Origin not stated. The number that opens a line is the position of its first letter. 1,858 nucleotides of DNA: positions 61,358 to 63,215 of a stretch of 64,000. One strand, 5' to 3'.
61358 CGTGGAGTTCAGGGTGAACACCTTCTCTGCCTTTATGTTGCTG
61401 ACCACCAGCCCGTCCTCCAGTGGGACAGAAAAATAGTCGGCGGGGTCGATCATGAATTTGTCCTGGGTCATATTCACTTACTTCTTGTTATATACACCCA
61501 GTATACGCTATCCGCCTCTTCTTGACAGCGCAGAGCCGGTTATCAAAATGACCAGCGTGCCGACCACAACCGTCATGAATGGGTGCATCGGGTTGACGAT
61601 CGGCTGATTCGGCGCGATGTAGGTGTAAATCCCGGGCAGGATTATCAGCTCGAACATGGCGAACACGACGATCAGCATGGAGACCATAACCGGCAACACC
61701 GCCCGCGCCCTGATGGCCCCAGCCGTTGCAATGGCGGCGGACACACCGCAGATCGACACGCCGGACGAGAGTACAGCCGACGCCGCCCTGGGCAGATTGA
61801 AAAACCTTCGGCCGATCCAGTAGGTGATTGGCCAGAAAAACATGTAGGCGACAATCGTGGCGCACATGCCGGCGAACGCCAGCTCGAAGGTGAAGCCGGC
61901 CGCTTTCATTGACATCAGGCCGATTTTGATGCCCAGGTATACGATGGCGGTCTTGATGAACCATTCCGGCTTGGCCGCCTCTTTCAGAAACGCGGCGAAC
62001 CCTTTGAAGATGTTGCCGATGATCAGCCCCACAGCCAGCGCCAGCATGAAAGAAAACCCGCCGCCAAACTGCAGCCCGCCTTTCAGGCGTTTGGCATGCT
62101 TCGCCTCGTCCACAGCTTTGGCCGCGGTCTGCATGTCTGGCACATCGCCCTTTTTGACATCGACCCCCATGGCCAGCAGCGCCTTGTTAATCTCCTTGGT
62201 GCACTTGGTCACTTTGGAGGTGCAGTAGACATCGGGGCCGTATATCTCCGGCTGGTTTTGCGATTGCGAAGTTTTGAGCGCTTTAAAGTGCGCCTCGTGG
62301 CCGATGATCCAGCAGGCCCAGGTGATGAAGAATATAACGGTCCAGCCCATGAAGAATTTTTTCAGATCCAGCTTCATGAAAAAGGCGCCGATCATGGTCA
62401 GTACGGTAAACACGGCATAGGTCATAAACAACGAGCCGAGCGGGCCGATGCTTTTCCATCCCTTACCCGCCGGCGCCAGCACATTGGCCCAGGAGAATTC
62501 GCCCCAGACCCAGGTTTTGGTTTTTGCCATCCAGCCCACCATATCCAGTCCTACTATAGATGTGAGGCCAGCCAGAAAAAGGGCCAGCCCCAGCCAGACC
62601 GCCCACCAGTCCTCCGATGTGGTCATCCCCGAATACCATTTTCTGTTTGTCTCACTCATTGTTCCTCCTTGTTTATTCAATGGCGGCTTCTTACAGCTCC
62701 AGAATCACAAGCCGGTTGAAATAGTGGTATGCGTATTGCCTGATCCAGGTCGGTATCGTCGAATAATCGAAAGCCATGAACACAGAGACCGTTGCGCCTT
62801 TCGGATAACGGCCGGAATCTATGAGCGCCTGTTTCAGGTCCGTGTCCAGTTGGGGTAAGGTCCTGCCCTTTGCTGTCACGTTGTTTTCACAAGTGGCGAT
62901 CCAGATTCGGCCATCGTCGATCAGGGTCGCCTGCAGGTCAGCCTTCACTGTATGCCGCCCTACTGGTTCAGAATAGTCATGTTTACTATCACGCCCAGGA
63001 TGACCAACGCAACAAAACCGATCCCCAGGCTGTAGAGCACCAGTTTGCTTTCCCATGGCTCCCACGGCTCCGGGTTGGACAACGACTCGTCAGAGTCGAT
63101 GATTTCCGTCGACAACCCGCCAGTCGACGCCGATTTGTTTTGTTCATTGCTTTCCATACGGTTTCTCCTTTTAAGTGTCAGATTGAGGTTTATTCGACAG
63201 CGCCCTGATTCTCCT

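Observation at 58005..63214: RiPP-like orphan context: PqqD(RRE)-HPr-kinase fusion stop/start coupled to a PF14907 nucleotidyltransferase, flanked by YeiH-type and flippase-like membrane proteins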

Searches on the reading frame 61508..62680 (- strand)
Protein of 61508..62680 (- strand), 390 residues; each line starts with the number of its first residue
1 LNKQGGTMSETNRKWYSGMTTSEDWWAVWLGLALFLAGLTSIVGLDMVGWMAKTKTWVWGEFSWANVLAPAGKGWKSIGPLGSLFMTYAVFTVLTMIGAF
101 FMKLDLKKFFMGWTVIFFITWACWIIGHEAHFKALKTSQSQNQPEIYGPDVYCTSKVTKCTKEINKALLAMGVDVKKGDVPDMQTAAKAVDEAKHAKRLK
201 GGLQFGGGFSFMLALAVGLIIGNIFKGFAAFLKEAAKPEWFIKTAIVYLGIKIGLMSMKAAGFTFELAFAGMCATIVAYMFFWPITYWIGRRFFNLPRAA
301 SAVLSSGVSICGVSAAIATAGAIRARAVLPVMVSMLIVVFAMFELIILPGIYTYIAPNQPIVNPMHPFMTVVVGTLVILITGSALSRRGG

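Call 3: search_protein_families(library=pfam, proteins=[window:61508-62680:-], max_evalue=0.01)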
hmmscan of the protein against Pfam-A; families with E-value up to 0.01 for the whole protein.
window:61508-62680:- (390 aa): 1 family
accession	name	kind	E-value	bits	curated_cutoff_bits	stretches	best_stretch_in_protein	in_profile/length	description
PF03601.19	Cons_hypoth698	-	7.7e-14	51.8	24.5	1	211-357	29-170/304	Conserved hypothetical protein 698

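Call 4: search_protein_families(library=ncbifam, proteins=[window:61508-62680:-], max_evalue=0.01)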
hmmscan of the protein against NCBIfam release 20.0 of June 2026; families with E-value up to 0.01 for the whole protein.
window:61508-62680:- (390 aa): 1 family
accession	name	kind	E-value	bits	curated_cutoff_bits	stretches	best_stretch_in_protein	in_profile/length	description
TIGR00698.1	TIGR00698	subfamily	3.2e-09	36.4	232.6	1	211-356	34-176/335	YeiH family putative sulfate export transporter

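Call 58: find_homologous_proteins(query=window:61508-62659:-, max_evalue=1e-10)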
Query window:61508-62659:- (383 aa): 1757 proteins with E <= 1e-10 among 8000 candidates; the best 120 are listed.
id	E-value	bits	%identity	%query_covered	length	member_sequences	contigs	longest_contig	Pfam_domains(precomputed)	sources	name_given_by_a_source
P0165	1.1e-252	856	100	100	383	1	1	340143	PF03601.20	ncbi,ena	-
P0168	2.0e-185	634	78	95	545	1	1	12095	PF03601.20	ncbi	-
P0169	2.2e-179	615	77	95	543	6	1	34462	PF03601.20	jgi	-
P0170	3.7e-172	591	76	95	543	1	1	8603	PF03601.20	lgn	-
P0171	9.6e-168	576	74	95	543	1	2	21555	PF03601.20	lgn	-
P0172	6.1e-165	567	73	95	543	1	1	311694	PF03601.20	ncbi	ncbi:MAG: putative sulfate exporter family transporter [Candidatus Nitrospinota bacterium M3_3B_026]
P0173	5.2e-159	548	71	92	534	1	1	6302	PF03601.20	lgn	-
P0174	2.4e-158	545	71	93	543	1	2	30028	PF03601.20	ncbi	-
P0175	2.1e-157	542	68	94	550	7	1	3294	PF03601.20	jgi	-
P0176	1.3e-156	540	67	93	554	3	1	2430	PF03601.20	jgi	-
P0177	2.1e-156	539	69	95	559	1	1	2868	PF03601.20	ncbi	-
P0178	5.3e-156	538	68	94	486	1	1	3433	PF03601.20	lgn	-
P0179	6.2e-156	537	68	94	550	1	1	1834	PF03601.20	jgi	jgi:uncharacterized membrane protein YadS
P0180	9.7e-156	537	67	95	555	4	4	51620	PF03601.20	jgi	jgi:uncharacterized membrane protein YadS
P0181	5.5e-155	534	68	94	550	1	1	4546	PF03601.20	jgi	jgi:uncharacterized membrane protein YadS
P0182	4.5e-154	531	68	94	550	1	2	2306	PF03601.20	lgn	-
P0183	9.5e-154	530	68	94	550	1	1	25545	PF03601.20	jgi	jgi:uncharacterized membrane protein YadS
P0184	1.0e-153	530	67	95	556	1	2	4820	PF03601.20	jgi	jgi:uncharacterized membrane protein YadS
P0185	6.9e-153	527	67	94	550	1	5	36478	PF03601.20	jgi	jgi:uncharacterized membrane protein YadS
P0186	7.1e-152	524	67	95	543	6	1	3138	PF03601.20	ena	-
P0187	7.5e-152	524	66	95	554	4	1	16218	PF03601.20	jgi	jgi:uncharacterized membrane protein YadS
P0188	3.8e-150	518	68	92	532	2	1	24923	PF03601.20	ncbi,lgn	ncbi:MAG: putative sulfate exporter family transporter [Acidiferrobacterales bacterium]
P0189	4.0e-150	518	65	93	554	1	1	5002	PF03601.20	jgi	jgi:uncharacterized membrane protein YadS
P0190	4.3e-150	518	65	95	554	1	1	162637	PF03601.20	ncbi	-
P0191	1.6e-149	516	64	95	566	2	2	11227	PF03601.20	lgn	-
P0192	3.6e-149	515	66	95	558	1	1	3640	PF03601.20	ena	-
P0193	2.0e-148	513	66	95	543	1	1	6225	PF03601.20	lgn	-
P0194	3.0e-148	512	65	95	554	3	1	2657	PF03601.20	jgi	jgi:uncharacterized membrane protein YadS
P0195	3.9e-148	512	65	95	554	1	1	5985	PF03601.20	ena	-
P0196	5.3e-148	511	67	92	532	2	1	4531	PF03601.20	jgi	jgi:uncharacterized membrane protein YadS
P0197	8.0e-148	511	65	95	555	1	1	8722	PF03601.20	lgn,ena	-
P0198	2.4e-146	506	64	95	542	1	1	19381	PF03601.20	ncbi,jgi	-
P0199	3.5e-146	505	64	95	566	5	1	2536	PF03601.20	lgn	-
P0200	4.0e-146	505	64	95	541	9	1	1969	PF03601.20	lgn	-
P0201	1.1e-145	504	65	95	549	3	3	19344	PF03601.20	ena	-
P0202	2.6e-145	502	66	95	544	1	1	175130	PF03601.20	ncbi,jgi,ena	-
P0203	2.8e-145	502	64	95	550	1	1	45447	PF03601.20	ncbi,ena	-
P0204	1.0e-144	500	66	94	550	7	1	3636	PF03601.20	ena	-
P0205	1.1e-144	500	63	95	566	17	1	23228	PF03601.20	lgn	-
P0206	1.5e-144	500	64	95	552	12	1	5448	PF03601.20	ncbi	-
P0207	3.7e-144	499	64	95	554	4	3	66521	PF03601.20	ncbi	-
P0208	5.0e-144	498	63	95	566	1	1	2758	PF03601.20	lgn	-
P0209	8.0e-144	498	63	95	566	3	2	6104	PF03601.20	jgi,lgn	-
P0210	1.1e-143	497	63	95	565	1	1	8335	PF03601.20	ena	-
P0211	3.0e-143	496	63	95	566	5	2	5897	PF03601.20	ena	-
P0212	3.5e-143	495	63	95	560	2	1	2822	PF03601.20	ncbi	ncbi:MAG: putative sulfate exporter family transporter, partial [Gammaproteobacteria bacterium]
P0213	5.7e-143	495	63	95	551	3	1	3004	PF03601.20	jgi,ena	-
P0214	3.3e-142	492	62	95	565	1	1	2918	PF03601.20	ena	-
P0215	3.3e-142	492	62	95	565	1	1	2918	PF03601.20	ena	-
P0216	6.9e-142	491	64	95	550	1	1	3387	PF03601.20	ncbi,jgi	-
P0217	8.7e-142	491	65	92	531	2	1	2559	PF03601.20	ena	-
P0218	1.1e-141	490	63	95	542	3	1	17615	PF03601.20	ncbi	-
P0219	3.3e-141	489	63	95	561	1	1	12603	PF03601.20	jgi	-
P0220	1.2e-140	487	62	95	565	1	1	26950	PF03601.20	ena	-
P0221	1.8e-140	486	63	95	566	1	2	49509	PF03601.20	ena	-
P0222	1.1e-137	477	61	95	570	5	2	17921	PF03601.20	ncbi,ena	-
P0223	1.9e-137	476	62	95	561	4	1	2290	PF03601.20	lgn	-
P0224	9.6e-137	474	60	95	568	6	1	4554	PF03601.20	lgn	-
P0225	1.6e-136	473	61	95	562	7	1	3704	PF03601.20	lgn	-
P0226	5.4e-136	472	62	95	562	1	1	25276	PF03601.20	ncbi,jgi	-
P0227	1.2e-135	471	61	95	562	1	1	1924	PF03601.20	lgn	-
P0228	2.2e-135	470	62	93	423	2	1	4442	PF03601.20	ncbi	ncbi:MAG: putative sulfate exporter family transporter, partial [Pseudomonadota bacterium]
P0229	3.5e-135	469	59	95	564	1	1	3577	PF03601.20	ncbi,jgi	-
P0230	1.7e-134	467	63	92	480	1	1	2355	PF03601.20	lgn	-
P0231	2.5e-134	466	61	95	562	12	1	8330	PF03601.20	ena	-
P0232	8.5e-134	465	59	95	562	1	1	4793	PF03601.20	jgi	jgi:uncharacterized membrane protein YadS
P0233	6.2e-133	462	61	95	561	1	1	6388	PF03601.20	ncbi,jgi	-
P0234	9.0e-133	461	61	95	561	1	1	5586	PF03601.20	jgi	jgi:uncharacterized membrane protein YadS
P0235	1.1e-132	461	59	95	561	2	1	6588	PF03601.20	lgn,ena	-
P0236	1.8e-132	460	60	95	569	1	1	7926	PF03601.20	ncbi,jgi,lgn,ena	-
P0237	8.1e-132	458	60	95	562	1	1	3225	PF03601.20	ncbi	-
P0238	1.3e-131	457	59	95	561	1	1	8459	PF03601.20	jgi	-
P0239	1.7e-130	454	57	94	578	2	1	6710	PF03601.20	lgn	-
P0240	1.2e-129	451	62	78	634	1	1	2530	PF03601.20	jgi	-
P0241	4.0e-129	449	58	94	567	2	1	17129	PF03601.20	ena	-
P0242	6.7e-129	448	58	95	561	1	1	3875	PF03601.20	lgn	-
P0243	2.7e-127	443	63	95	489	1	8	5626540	PF03601.20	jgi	jgi:uncharacterized membrane protein YadS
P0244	3.4e-127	443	59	92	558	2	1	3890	PF03601.20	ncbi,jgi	-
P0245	4.0e-127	443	63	95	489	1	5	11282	PF03601.20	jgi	jgi:uncharacterized membrane protein YadS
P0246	6.8e-127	442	60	92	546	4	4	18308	PF03601.20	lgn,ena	-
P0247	1.3e-126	441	63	95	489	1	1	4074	PF03601.20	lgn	-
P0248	4.5e-124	433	63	95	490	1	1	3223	PF03601.20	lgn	-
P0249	2.8e-123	430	61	94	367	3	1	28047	PF03601.20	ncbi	-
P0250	9.5e-123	428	60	95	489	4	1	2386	PF03601.20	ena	-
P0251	6.1e-122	425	58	95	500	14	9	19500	PF03601.20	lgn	-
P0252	7.7e-122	425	61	94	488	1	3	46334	PF03601.20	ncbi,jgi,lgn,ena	-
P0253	1.7e-121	424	61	95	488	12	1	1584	PF03601.20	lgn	-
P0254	3.9e-121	423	61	94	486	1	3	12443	PF03601.20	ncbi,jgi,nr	ncbi:MAG: putative sulfate exporter family transporter [Gammaproteobacteria bacterium]|nr:MAG: putat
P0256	5.6e-121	422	56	95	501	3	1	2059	PF03601.20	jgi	jgi:uncharacterized membrane protein YadS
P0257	1.3e-120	421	58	95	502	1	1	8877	PF03601.20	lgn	-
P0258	2.8e-120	420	57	95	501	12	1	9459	PF03601.20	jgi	-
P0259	6.2e-120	419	60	95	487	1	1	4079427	PF03601.20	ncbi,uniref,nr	ncbi:conserved hypothetical protein [Nitrosococcus halophilus Nc 4]|uniref:Sulfate exporter family t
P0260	7.1e-120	419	59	95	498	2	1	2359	PF03601.20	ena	-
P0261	9.9e-120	418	57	95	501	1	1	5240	PF03601.20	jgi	jgi:uncharacterized membrane protein YadS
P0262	1.0e-119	418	60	92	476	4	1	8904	PF03601.20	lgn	-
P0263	1.0e-119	418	56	95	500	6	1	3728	PF03601.20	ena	-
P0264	2.0e-119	417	61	78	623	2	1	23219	PF03601.20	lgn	-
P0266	5.3e-119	416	57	95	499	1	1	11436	PF03601.20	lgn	-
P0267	6.0e-119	416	58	94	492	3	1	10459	PF03601.20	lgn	-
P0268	1.7e-118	414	59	95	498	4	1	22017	PF03601.20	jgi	-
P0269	2.2e-118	414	59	95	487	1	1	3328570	PF03601.20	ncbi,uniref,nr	ncbi:Uncharacterized protein family UPF0324 [Nitrosococcus watsonii C-113]|uniref:Uncharacterized pr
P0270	9.0e-118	412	57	95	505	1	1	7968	PF03601.20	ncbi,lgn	ncbi:MAG: putative sulfate exporter family transporter [Pseudomonadota bacterium]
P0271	1.1e-117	412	58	95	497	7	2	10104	PF03601.20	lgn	-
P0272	1.1e-117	411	61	95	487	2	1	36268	PF03601.20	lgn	-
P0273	2.5e-117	410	56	95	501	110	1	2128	PF03601.20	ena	-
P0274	4.4e-117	409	58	95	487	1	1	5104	PF03601.20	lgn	-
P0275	4.7e-117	409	60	95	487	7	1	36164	PF03601.20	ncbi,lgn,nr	ncbi:membrane protein [Nitrosococcus oceani]|nr:membrane protein [Nitrosococcus oceani]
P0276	1.7e-116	408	57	92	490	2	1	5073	PF03601.20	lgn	-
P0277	2.0e-116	407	54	95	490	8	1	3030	PF03601.20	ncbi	ncbi:MAG: putative sulfate exporter family transporter, partial [Gammaproteobacteria bacterium]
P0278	2.1e-116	407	56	95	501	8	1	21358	PF03601.20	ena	-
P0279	1.9e-115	404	58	95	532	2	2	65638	PF03601.20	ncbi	-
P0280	2.5e-115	404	56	95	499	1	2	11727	PF03601.20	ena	-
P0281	3.4e-115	403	56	95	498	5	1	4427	PF03601.20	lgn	-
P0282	3.4e-115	403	57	93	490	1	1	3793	PF03601.20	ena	-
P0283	6.2e-115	402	55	95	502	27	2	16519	PF03601.20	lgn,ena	-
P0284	7.1e-115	402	56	95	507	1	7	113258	PF03601.20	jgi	jgi:uncharacterized membrane protein YadS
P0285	9.5e-115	402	55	95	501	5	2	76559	PF03601.20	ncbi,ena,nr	ncbi:MAG: putative sulfate exporter family transporter [Pseudomonadota bacterium]|nr:putative sulfat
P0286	1.1e-114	402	58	95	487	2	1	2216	PF03601.20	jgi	jgi:uncharacterized membrane protein YadS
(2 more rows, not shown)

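Call 60: find_encoding_contigs(protein=P0168, flank=10000, max_places=2)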
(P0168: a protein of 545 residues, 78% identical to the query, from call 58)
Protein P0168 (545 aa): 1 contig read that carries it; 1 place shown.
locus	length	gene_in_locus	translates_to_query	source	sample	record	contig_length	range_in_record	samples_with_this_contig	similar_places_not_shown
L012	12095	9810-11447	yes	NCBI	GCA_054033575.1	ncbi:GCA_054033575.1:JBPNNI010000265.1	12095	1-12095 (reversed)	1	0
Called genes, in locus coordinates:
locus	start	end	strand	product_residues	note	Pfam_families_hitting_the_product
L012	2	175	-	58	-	?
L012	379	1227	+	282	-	PF01370:Epimerase (faint), PF05368:NmrA, PF13460:NAD_binding_10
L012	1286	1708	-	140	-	PF03625:DUF302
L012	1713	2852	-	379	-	PF04143:Sulf_transp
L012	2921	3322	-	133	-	PF13442:Cytochrome_CBB3, PF00034:Cytochrom_C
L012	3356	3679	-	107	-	PF08770:SoxZ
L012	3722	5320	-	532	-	PF00149:Metallophos, PF02872:5_nucleotid_C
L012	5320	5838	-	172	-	PF01880:Desulfoferrodox, PF13501:SoxY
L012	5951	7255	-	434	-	PF24807:WD40_CDC20-Fz (faint), PF23414:Beta-prop_EML_2 (faint), PF25171:Beta-prop_WDR36-Utp21_1st (faint), PF25174:Beta-prop_THOC3 (faint), PF24814:WD40_Prp19 (faint), PF10282:Lactonase, PF02239:Cytochrom_D1 (weak), PF22494:choice_anch_I, +2 more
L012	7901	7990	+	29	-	-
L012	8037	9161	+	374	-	PF07396:Porin_O_P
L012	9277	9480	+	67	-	-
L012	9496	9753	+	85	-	PF17373:DUF5395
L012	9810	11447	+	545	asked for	PF03601:Cons_hypoth698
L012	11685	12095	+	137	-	?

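Call 61: find_encoding_contigs(protein=P0172, flank=10000, max_places=2)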
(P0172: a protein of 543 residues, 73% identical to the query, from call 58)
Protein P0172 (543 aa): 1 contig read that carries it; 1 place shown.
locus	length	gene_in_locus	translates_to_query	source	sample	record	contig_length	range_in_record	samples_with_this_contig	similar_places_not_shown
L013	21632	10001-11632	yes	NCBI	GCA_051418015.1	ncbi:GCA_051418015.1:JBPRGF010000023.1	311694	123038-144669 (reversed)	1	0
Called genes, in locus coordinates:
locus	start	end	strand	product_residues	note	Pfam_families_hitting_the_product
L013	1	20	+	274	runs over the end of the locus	PF00072:Response_reg, PF01627:Hpt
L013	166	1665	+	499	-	PF06450:NhaB, PF03600:CitMHS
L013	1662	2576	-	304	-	PF01008:IF-2B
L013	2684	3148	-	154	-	PF01475:FUR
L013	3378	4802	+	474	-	PF01656:CbiA, PF13500:AAA_26, PF07685:GATase_3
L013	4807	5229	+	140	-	PF02566:OsmC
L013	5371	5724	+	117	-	PF02635:DsrE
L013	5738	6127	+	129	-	PF02635:DsrE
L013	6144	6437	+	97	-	PF04077:DsrH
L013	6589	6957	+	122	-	-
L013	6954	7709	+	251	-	PF13187:Fer4_9 (faint), PF13247:Fer4_11, PF12837:Fer4_6 (weak), PF13237:Fer4_10 (weak), PF00037:Fer4 (weak), PF12838:Fer4_7 (weak), PF13247:Fer4_11 (weak)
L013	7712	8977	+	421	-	PF03916:NrfD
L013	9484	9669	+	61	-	-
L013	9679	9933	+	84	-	PF17373:DUF5395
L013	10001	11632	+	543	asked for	PF03601:Cons_hypoth698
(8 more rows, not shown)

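Call 71: search_protein_families(library=pfam, proteins=[L012:9277-9480:+], max_evalue=0.001)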
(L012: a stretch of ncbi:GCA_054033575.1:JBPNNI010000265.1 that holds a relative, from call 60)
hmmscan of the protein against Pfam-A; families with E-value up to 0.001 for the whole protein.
L012:9277-9480:+ (67 aa): 0 families

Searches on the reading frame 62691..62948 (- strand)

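Call 45: search_protein_families(library=ncbifam, proteins=[window:62691-62948:-], max_evalue=1)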
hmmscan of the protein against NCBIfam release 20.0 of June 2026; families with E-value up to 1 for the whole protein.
window:62691-62948:- (85 aa): 2 families
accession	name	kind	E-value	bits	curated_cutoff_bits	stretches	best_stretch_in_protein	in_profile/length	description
NF011605.0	PRK15031.1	equivalog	0.034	14.6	215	1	16-74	4-61/126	5-carboxymethyl-2-hydroxymuconate Delta-isomerase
TIGR03027.2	pepcterm_export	equivalog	0.051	13.2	180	1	10-58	28-72/169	XrtA/PEP-CTERM system exopolysaccharide export protein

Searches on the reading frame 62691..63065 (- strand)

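Call 3: search_protein_families(library=pfam, proteins=[window:62691-63065:-], max_evalue=0.01)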
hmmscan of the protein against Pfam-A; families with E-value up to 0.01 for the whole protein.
window:62691-63065:- (124 aa): 2 families
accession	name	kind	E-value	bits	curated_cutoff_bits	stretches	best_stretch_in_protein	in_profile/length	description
PF17373.7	DUF5395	-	1.9e-28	99.3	25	1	43-123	1-80/81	Family of unknown function (DUF5395)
PF02563.21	Poly_export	-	0.0094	16.6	28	0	48-97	31-76/77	Polysaccharide biosynthesis/export protein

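Call 4: search_protein_families(library=ncbifam, proteins=[window:62691-63065:-], max_evalue=0.01)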
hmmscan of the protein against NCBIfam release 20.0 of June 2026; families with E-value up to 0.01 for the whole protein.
window:62691-63065:- (124 aa): 0 families
